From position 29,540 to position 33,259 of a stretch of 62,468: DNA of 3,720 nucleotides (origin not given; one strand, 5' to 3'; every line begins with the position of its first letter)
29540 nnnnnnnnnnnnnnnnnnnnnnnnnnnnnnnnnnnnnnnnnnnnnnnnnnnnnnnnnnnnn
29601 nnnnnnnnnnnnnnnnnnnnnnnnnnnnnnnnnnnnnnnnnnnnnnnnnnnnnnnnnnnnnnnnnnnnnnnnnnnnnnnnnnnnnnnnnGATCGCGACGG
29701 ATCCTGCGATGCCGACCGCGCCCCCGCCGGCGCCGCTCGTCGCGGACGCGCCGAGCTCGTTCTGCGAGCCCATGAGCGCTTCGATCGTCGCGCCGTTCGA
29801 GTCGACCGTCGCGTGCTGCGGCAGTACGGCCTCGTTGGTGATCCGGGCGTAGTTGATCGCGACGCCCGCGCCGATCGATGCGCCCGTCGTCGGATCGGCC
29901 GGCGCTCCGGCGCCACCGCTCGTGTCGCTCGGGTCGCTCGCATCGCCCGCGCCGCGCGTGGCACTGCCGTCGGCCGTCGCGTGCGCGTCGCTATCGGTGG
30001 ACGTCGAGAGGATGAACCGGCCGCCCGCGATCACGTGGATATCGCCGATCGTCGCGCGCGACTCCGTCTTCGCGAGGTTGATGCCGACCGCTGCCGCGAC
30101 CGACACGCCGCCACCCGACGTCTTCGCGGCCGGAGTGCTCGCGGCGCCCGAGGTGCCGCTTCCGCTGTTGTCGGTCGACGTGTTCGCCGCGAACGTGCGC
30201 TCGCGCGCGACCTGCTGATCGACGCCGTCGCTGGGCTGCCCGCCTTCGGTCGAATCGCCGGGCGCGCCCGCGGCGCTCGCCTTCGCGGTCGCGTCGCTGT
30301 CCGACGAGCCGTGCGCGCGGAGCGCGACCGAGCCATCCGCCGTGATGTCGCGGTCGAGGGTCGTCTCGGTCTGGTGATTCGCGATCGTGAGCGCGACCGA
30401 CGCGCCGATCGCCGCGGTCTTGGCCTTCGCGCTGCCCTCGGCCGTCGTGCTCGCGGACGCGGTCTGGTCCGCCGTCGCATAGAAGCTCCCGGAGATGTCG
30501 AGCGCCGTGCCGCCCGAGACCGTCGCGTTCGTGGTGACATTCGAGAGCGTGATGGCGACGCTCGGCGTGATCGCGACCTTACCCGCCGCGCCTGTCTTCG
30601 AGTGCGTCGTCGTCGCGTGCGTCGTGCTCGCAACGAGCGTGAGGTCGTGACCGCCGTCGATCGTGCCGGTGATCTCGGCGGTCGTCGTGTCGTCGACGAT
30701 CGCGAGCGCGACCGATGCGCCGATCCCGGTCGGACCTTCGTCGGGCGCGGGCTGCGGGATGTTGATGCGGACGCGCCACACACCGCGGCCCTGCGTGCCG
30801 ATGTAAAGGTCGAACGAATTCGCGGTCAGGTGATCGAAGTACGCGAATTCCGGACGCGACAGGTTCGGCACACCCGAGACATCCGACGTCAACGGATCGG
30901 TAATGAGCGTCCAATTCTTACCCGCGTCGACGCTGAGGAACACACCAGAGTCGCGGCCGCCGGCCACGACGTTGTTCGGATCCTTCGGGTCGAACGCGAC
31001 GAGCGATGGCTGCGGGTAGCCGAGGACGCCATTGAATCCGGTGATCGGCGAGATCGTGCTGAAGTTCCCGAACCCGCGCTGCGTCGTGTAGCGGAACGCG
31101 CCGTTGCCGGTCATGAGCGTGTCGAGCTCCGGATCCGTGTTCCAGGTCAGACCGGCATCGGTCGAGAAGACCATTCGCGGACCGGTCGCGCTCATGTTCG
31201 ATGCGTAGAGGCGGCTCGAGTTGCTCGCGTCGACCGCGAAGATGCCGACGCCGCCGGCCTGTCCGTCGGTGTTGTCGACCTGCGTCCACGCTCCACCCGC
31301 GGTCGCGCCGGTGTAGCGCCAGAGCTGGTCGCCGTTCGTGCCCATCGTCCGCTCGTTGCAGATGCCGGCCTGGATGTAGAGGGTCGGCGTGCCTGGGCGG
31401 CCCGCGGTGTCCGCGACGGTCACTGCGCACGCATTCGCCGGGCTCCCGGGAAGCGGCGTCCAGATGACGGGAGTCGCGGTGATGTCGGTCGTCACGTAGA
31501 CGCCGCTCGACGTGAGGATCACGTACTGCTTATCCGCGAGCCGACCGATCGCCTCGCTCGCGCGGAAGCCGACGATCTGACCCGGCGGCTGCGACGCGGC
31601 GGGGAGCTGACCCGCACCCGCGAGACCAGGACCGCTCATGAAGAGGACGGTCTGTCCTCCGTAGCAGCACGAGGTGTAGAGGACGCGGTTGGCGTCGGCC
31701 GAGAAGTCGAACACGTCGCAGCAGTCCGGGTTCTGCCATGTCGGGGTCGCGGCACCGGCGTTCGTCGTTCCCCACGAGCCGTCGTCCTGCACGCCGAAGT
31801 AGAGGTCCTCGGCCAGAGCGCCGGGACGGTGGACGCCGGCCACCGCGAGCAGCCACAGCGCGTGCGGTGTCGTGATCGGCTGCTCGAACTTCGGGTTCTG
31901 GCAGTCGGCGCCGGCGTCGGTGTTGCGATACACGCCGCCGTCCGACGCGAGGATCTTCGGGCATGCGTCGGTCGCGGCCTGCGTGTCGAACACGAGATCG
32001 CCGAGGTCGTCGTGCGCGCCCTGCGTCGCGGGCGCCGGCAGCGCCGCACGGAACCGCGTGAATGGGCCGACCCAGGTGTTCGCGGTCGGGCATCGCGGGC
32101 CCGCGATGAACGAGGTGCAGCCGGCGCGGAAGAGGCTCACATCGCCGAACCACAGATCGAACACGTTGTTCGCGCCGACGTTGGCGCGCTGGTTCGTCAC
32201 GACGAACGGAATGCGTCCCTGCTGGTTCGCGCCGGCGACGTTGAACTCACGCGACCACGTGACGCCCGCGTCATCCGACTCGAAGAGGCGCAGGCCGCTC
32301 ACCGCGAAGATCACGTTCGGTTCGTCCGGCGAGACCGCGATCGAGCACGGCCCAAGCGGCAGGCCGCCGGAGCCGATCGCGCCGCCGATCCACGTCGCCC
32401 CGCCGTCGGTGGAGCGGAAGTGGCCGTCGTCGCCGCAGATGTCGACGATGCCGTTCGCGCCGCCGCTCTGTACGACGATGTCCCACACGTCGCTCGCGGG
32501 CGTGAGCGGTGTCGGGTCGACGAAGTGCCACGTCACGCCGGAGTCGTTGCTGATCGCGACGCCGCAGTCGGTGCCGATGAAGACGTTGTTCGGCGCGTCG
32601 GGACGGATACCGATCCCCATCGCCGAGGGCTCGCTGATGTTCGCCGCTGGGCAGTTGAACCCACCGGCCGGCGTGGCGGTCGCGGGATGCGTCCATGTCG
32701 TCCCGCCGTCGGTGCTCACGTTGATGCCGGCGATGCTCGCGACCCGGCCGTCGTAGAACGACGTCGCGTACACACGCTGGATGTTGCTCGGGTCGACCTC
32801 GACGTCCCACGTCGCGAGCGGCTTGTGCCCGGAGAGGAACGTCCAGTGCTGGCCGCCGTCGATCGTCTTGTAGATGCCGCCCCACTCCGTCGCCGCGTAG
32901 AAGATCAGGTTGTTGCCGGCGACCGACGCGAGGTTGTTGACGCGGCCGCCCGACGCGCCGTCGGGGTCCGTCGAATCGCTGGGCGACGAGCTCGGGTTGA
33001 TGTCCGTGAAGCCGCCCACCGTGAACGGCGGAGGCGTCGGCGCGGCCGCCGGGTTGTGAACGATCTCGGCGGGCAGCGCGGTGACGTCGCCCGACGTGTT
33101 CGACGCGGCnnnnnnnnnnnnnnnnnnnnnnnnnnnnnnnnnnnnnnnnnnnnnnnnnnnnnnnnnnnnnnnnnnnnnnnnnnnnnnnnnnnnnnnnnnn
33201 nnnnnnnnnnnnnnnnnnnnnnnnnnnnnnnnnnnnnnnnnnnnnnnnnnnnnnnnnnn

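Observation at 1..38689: An ORF of at least 12,896 codons that the ORF track cannot show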

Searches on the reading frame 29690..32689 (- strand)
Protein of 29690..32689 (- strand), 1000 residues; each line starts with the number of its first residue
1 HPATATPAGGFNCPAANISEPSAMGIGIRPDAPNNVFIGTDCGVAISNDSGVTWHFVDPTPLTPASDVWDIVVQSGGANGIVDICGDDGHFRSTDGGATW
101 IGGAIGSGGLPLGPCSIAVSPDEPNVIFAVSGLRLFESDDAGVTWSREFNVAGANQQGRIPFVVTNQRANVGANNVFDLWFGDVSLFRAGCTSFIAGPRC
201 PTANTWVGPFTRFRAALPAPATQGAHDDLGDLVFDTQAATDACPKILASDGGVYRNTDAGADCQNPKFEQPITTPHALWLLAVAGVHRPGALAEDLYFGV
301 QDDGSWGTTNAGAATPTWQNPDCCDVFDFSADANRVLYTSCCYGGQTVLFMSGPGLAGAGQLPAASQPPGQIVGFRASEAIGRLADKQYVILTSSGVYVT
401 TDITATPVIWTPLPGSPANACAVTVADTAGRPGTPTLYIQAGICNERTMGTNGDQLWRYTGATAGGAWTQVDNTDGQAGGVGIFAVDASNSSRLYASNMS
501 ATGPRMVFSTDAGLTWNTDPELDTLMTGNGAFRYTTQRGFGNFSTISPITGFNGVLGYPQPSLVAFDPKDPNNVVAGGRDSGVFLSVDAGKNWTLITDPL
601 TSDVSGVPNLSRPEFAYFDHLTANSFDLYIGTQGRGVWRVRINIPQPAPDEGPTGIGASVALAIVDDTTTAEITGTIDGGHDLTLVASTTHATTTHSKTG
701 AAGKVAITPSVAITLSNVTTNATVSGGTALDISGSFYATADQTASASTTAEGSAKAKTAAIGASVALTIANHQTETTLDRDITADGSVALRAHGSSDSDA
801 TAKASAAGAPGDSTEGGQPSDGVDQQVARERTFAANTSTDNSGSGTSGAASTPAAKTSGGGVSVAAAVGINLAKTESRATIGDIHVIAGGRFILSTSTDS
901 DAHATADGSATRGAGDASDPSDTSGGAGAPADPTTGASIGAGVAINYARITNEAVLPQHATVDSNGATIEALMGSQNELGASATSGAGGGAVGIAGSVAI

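Call 5: search_protein_families(library=pfam, proteins=[window:29690-32689:-], max_evalue=0.01)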
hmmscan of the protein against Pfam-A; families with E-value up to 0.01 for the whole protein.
window:29690-32689:- (1000 aa): 2 families
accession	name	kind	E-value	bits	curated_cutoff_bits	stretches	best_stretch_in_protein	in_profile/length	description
PF02012.26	BNR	-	8.7e-09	34.5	27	0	136-147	1-12/12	BNR/Asp-box repeat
PF15902.12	Sortilin-Vps10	-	2.1e-05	24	33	0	44-130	3-86/446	Sortilin, neurotensin receptor 3,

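Call 13: search_protein_families(library=ncbifam, proteins=[window:29690-32689:-], max_evalue=0.01)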
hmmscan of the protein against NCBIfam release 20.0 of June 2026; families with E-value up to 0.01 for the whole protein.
window:29690-32689:- (1000 aa): 2 families
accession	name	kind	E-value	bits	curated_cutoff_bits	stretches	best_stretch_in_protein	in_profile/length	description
NF045728.1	glycosyl_F510_1955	equivalog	1.1e-17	64.2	175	3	87-147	114-172/246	F510_1955 family glycosylhydrolase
NF012206.1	LktA_tand_53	repeat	0.0064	16.7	50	1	758-808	2-53/53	tandem repeat-containing filamentous protein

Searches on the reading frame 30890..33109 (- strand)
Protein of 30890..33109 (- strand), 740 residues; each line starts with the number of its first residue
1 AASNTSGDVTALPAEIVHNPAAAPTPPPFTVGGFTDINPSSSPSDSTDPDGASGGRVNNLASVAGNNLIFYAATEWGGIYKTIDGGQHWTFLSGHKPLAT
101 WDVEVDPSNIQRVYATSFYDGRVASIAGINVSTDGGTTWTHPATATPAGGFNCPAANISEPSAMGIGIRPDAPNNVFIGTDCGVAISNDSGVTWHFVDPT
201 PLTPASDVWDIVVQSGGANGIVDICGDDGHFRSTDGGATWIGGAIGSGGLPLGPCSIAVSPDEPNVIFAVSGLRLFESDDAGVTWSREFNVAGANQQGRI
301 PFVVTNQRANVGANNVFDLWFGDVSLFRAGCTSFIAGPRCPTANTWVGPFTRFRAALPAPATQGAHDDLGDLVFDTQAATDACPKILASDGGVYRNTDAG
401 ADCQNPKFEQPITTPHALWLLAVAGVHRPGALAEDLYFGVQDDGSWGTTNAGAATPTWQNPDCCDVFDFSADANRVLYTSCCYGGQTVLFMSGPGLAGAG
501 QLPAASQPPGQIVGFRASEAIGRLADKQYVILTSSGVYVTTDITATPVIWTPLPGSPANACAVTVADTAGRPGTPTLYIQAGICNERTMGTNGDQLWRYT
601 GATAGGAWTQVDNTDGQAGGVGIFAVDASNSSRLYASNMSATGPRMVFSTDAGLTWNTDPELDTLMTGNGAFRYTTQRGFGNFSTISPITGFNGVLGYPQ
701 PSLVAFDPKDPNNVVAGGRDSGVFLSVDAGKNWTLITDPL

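Call 39: search_solved_structures(query=window:30890-33109:-, max_evalue=0.01)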
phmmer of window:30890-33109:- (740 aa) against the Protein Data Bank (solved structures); distinct sequences matched with E-value up to 0.01: 0.
